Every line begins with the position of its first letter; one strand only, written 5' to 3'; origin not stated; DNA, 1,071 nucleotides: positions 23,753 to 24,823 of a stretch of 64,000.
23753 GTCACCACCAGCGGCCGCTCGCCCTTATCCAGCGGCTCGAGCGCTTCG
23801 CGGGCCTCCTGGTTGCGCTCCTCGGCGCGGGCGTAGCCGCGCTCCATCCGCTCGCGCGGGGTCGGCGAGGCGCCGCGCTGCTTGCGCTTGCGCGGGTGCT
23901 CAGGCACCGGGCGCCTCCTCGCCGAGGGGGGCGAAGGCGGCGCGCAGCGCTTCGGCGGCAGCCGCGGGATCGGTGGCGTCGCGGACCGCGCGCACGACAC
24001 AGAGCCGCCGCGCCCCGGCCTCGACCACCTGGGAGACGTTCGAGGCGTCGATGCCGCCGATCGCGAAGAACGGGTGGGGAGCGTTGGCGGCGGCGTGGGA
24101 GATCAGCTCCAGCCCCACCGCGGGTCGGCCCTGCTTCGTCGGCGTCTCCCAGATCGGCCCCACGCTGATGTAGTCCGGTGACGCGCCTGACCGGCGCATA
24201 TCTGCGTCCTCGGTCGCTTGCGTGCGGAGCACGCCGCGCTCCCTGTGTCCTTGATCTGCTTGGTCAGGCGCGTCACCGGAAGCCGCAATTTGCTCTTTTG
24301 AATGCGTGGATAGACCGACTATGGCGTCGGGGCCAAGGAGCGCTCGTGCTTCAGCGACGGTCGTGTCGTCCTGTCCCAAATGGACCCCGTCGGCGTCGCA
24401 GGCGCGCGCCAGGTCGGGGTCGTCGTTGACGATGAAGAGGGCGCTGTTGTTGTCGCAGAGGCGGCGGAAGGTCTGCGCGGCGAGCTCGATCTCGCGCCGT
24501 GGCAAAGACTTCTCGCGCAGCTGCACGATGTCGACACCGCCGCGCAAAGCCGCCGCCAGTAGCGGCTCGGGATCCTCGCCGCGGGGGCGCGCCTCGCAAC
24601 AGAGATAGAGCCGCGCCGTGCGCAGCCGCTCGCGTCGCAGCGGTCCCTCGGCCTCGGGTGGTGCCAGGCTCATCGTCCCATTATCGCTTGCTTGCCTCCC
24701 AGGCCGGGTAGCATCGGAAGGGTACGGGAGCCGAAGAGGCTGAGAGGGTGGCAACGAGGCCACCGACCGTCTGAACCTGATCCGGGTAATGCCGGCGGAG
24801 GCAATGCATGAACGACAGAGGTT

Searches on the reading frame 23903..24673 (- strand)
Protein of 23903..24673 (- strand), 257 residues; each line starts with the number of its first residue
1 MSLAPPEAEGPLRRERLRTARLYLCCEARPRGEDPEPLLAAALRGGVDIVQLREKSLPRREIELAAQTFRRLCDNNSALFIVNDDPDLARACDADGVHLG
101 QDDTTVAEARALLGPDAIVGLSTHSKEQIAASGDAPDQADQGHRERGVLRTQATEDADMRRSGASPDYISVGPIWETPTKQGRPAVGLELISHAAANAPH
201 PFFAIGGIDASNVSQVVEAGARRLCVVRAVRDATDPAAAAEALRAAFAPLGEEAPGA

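Call 18: find_homologous_proteins(query=window:23903-24673:-, max_evalue=1e-10)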
Query window:23903-24673:- (257 aa): 7950 proteins with E <= 1e-10 among 8000 candidates; the best 120 are listed.
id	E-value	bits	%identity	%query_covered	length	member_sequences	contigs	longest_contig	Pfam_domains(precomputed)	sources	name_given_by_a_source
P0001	4.5e-150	516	92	100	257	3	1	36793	PF02581.24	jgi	jgi:thiamine-phosphate pyrophosphorylase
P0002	2.7e-149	514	93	100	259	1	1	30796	PF02581.24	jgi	jgi:thiamine-phosphate pyrophosphorylase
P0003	2.9e-149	514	92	100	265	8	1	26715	PF02581.24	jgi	jgi:thiamine-phosphate pyrophosphorylase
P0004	4.6e-149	513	93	100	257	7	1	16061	PF02581.24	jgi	jgi:thiamine-phosphate pyrophosphorylase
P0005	1.2e-147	508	92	100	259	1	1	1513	PF02581.24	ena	-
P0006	5.3e-147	506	91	100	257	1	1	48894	PF02581.24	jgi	jgi:thiamine-phosphate pyrophosphorylase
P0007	9.5e-143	492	90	100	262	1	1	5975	PF02581.24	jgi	jgi:thiamine-phosphate pyrophosphorylase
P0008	1.4e-141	489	89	100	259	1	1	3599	PF02581.24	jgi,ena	-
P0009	1.6e-137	475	86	100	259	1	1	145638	PF02581.24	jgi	jgi:thiamine-phosphate pyrophosphorylase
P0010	2.6e-137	475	86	100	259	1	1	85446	PF02581.24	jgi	jgi:thiamine-phosphate pyrophosphorylase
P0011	6.9e-137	473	86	99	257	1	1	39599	PF02581.24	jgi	jgi:thiamine-phosphate pyrophosphorylase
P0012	5.1e-136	470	85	100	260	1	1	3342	PF02581.24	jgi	-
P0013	9.6e-135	466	85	100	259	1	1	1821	PF02581.24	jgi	jgi:thiamine-phosphate pyrophosphorylase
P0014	2.3e-134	465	82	100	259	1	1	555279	PF02581.24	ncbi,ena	-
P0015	2.4e-134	465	85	100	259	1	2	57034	PF02581.24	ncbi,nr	ncbi:MAG TPA: thiamine phosphate synthase [Solirubrobacterales bacterium]|nr:thiamine phosphate synt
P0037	5.4e-127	441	84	100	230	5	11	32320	PF02581.24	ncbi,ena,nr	ncbi:MAG TPA: thiamine phosphate synthase [Solirubrobacterales bacterium]|nr:thiamine phosphate synt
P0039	1.1e-126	440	80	100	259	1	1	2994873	PF02581.24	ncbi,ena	-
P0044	9.7e-126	437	83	100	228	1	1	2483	PF02581.24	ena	-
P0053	3.3e-124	432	82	100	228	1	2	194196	PF02581.24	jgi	jgi:thiamine-phosphate pyrophosphorylase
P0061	2.6e-122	425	81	100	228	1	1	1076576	PF02581.24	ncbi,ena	-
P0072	1.2e-121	423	81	100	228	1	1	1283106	PF02581.24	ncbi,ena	-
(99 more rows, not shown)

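Call 21: find_encoding_contigs(protein=P0039, flank=10000, max_places=2)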
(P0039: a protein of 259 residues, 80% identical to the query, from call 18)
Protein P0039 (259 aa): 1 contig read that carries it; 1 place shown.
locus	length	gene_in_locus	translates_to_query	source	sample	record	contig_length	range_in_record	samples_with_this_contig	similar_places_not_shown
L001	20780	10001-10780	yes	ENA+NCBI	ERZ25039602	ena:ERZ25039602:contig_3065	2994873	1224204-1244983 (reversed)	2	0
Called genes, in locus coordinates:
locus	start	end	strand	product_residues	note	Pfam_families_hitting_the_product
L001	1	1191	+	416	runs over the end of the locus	PF13173:AAA_14, PF13635:DUF4143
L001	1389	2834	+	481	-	PF00310:GATase_2 (faint), PF13230:GATase_4 (weak), PF13522:GATase_6, PF13537:GATase_7, PF00156:Pribosyltran (faint)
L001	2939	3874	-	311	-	PF03060:NMO, PF01070:FMN_dh (weak)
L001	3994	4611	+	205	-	PF00551:Formyl_trans_N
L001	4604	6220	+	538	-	PF02142:MGS, PF01808:AICARFT_IMPCHas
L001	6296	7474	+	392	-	PF01637:ATPase_2 (faint)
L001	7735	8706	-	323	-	PF02597:ThiS, PF05690:ThiG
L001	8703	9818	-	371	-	PF01494:FAD_binding_3 (faint), PF07992:Pyr_redox_2 (faint), PF00890:FAD_binding_2, PF01134:GIDA (faint), PF01266:DAO, PF03486:HI0933_like (faint), PF12831:FAD_oxidored (weak), PF13450:NAD_binding_8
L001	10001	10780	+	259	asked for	PF02581:TMP-TENI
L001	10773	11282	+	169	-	-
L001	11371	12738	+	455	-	PF00890:FAD_binding_2 (weak), PF01134:GIDA, PF03486:HI0933_like (faint), PF07992:Pyr_redox_2, PF12831:FAD_oxidored, PF13738:Pyr_redox_3, PF00070:Pyr_redox, PF02852:Pyr_redox_dim, +1 more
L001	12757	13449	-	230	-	PF01850:PIN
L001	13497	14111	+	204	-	PF01323:DSBA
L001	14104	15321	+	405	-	PF00676:E1_dh, PF02775:TPP_enzyme_C (weak)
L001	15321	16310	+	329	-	PF02779:Transket_pyr, PF02780:Transketolase_C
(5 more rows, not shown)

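Call 22: find_encoding_contigs(protein=P0037, flank=10000, max_places=3)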
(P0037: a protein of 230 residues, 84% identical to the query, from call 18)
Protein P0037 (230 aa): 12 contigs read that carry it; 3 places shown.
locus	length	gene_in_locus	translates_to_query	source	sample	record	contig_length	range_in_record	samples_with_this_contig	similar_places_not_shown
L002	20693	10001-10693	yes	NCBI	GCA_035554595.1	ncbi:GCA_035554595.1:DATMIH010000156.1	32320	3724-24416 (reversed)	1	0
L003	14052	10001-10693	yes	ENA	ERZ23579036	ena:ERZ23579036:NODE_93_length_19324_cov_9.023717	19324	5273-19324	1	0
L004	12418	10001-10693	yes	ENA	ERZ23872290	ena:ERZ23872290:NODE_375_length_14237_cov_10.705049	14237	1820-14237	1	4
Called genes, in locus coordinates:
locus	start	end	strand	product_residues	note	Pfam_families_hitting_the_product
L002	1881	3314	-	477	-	PF13148:DUF3987 (weak)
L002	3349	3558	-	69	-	-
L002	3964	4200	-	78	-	PF13560:HTH_31, PF12844:HTH_19, PF01381:HTH_3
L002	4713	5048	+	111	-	-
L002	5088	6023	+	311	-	-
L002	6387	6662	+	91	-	PF12840:HTH_20 (weak)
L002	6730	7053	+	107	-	-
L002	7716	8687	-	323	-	PF02597:ThiS, PF05690:ThiG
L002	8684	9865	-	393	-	PF00890:FAD_binding_2, PF01134:GIDA (faint), PF01266:DAO, PF01494:FAD_binding_3 (faint), PF03486:HI0933_like (faint), PF07992:Pyr_redox_2 (faint), PF12831:FAD_oxidored (weak), PF13450:NAD_binding_8 (weak)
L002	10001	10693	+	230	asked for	PF02581:TMP-TENI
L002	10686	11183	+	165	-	-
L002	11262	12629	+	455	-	PF00890:FAD_binding_2, PF01134:GIDA, PF03486:HI0933_like (weak), PF07992:Pyr_redox_2, PF12831:FAD_oxidored, PF13738:Pyr_redox_3, PF00070:Pyr_redox, PF02852:Pyr_redox_dim, +1 more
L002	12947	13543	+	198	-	PF01323:DSBA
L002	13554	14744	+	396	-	PF00676:E1_dh, PF02775:TPP_enzyme_C (weak)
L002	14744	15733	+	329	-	PF02779:Transket_pyr, PF02780:Transketolase_C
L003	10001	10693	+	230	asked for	PF02581:TMP-TENI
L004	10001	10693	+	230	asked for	PF02581:TMP-TENI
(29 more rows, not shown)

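Call 32: find_encoding_contigs(protein=P0053, flank=10000, max_places=2)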
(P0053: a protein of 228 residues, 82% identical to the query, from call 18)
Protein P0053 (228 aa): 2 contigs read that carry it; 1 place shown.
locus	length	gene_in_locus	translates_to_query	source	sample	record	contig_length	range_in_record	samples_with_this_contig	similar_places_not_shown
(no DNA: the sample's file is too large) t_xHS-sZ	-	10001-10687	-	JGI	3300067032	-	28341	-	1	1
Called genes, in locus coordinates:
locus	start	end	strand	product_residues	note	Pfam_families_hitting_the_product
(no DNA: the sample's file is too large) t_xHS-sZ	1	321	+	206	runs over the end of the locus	PF00440:TetR_N, PF16925:TetR_C_13 (weak), PF21993:TetR_C_13_2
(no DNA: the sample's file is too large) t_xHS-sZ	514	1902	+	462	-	PF00310:GATase_2 (faint), PF13230:GATase_4 (weak), PF13522:GATase_6, PF13537:GATase_7, PF00156:Pribosyltran (weak)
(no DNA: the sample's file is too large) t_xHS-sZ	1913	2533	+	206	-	PF00551:Formyl_trans_N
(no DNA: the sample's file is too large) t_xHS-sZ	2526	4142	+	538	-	PF02142:MGS, PF01808:AICARFT_IMPCHas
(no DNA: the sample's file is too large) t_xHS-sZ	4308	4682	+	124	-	PF13560:HTH_31, PF01381:HTH_3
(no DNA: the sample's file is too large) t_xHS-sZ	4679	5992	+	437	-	PF13657:Couple_hipA, PF07804:HipA_C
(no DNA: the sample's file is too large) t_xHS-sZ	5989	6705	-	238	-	PF18306:LDcluster4, PF03641:Lysine_decarbox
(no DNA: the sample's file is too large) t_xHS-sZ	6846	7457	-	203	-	-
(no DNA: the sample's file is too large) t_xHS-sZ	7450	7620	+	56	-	-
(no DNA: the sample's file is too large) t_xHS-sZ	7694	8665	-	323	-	PF02597:ThiS, PF05690:ThiG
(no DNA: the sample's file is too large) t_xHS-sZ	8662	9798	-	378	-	PF00890:FAD_binding_2 (weak), PF01266:DAO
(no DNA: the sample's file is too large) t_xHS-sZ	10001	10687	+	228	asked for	PF02581:TMP-TENI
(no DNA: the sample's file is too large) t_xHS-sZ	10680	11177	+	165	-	-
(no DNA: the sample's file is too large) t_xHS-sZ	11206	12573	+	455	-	PF00890:FAD_binding_2, PF01134:GIDA, PF03486:HI0933_like (weak), PF07992:Pyr_redox_2, PF12831:FAD_oxidored, PF13738:Pyr_redox_3, PF00070:Pyr_redox, PF02852:Pyr_redox_dim, +1 more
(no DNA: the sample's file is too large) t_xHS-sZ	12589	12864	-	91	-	-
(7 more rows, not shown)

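Call 33: find_encoding_contigs(protein=P0001, flank=10000, max_places=2)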
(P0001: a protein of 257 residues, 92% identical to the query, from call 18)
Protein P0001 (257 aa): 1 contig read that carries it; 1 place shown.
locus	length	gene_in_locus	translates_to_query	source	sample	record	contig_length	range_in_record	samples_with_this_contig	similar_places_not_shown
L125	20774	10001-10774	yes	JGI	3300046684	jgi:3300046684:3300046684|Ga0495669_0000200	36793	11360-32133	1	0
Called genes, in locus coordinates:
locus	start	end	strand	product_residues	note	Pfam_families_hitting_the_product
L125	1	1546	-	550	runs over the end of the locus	PF02195:ParB_N, PF17762:HTH_ParB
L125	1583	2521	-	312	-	PF02481:DNA_processg_A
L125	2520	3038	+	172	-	-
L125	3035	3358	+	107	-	-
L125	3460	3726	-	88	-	-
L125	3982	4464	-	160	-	PF04229:GrpB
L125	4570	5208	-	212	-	PF00702:Hydrolase, PF13419:HAD_2, PF13242:Hydrolase_like (weak)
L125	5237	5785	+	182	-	PF13302:Acetyltransf_3, PF13420:Acetyltransf_4, PF00583:Acetyltransf_1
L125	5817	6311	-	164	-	PF00293:NUDIX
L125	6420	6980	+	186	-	-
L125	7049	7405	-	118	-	PF01050:MannoseP_isomer, PF07883:Cupin_2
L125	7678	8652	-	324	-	PF02597:ThiS, PF05690:ThiG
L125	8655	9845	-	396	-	PF00890:FAD_binding_2, PF01134:GIDA (faint), PF01266:DAO, PF03486:HI0933_like (faint), PF07992:Pyr_redox_2 (faint), PF13450:NAD_binding_8 (weak)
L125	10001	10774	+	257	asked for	PF02581:TMP-TENI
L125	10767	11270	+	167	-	-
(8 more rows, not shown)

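Call 34: find_encoding_contigs(protein=P0061, flank=10000, max_places=2)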
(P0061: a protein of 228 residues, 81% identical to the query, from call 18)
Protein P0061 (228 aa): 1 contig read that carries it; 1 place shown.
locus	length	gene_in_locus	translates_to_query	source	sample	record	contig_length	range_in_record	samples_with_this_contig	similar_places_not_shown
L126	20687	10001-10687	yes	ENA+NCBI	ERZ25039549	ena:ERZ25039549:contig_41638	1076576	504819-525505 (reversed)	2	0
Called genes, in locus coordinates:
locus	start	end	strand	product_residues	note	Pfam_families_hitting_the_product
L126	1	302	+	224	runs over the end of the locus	PF04255:DUF433 (weak)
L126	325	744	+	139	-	-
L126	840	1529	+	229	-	-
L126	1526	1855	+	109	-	-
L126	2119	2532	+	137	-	-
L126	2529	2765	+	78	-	-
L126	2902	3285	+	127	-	PF12844:HTH_19 (weak), PF13560:HTH_31, PF01381:HTH_3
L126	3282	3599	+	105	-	PF12844:HTH_19 (weak), PF13560:HTH_31, PF01381:HTH_3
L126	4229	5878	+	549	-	PF13814:Replic_Relax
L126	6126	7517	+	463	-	PF00239:Resolvase, PF07508:Recombinase, PF13408:Zn_ribbon_recom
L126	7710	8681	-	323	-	PF02597:ThiS, PF05690:ThiG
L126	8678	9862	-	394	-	PF00890:FAD_binding_2 (weak), PF01134:GIDA (faint), PF01266:DAO, PF01494:FAD_binding_3 (faint), PF03486:HI0933_like (faint), PF07992:Pyr_redox_2 (faint), PF12831:FAD_oxidored (weak), PF13450:NAD_binding_8 (weak)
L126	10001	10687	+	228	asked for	PF02581:TMP-TENI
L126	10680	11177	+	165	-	-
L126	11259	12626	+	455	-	PF00890:FAD_binding_2 (weak), PF01134:GIDA, PF03486:HI0933_like (weak), PF07992:Pyr_redox_2, PF12831:FAD_oxidored, PF13738:Pyr_redox_3, PF00070:Pyr_redox, PF02852:Pyr_redox_dim, +1 more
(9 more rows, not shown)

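Call 35: find_encoding_contigs(protein=P0044, flank=10000, max_places=2)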
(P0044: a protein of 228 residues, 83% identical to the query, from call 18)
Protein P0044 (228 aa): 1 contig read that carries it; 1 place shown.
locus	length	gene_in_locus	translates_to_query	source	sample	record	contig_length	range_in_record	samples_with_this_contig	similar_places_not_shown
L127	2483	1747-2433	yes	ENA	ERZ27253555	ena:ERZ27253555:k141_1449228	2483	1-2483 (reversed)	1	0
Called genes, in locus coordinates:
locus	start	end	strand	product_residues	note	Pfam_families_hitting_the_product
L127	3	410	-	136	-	?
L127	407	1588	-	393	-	PF00890:FAD_binding_2, PF01134:GIDA (faint), PF01266:DAO, PF01494:FAD_binding_3 (faint), PF03486:HI0933_like (faint), PF07992:Pyr_redox_2 (faint), PF12831:FAD_oxidored (weak), PF13450:NAD_binding_8 (faint)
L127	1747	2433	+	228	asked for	PF02581:TMP-TENI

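Call 37: find_encoding_contigs(protein=P0072, flank=10000, max_places=1)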
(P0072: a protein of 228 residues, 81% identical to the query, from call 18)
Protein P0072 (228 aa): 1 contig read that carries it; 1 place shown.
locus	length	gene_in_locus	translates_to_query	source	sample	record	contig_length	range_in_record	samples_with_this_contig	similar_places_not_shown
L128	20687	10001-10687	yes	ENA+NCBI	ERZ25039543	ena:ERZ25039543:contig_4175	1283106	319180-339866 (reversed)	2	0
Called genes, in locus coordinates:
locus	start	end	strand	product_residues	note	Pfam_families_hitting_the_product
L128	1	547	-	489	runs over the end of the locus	PF00083:Sugar_tr (weak), PF07690:MFS_1, PF03209:PUCC (weak), PF05977:MFS_3 (weak), PF07690:MFS_1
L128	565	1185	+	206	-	PF00440:TetR_N, PF16925:TetR_C_13 (weak), PF21993:TetR_C_13_2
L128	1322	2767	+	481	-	PF00310:GATase_2 (faint), PF13230:GATase_4 (weak), PF13522:GATase_6, PF13537:GATase_7, PF00156:Pribosyltran (weak)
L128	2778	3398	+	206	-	PF00551:Formyl_trans_N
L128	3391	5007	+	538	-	PF02142:MGS, PF01808:AICARFT_IMPCHas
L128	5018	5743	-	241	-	PF18306:LDcluster4, PF03641:Lysine_decarbox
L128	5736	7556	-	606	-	PF13522:GATase_6, PF13537:GATase_7, PF00733:Asn_synthase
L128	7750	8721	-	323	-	PF02597:ThiS, PF05690:ThiG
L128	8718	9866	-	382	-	PF00890:FAD_binding_2, PF01134:GIDA (faint), PF01266:DAO, PF01494:FAD_binding_3 (faint), PF03486:HI0933_like (faint), PF07992:Pyr_redox_2 (faint), PF12831:FAD_oxidored, PF13450:NAD_binding_8 (weak)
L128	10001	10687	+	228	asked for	PF02581:TMP-TENI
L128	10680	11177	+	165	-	-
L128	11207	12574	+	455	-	PF00890:FAD_binding_2, PF01134:GIDA, PF03486:HI0933_like (weak), PF07992:Pyr_redox_2, PF12831:FAD_oxidored, PF13738:Pyr_redox_3, PF00070:Pyr_redox, PF02852:Pyr_redox_dim, +1 more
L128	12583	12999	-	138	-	PF01850:PIN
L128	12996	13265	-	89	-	-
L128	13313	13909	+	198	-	PF01323:DSBA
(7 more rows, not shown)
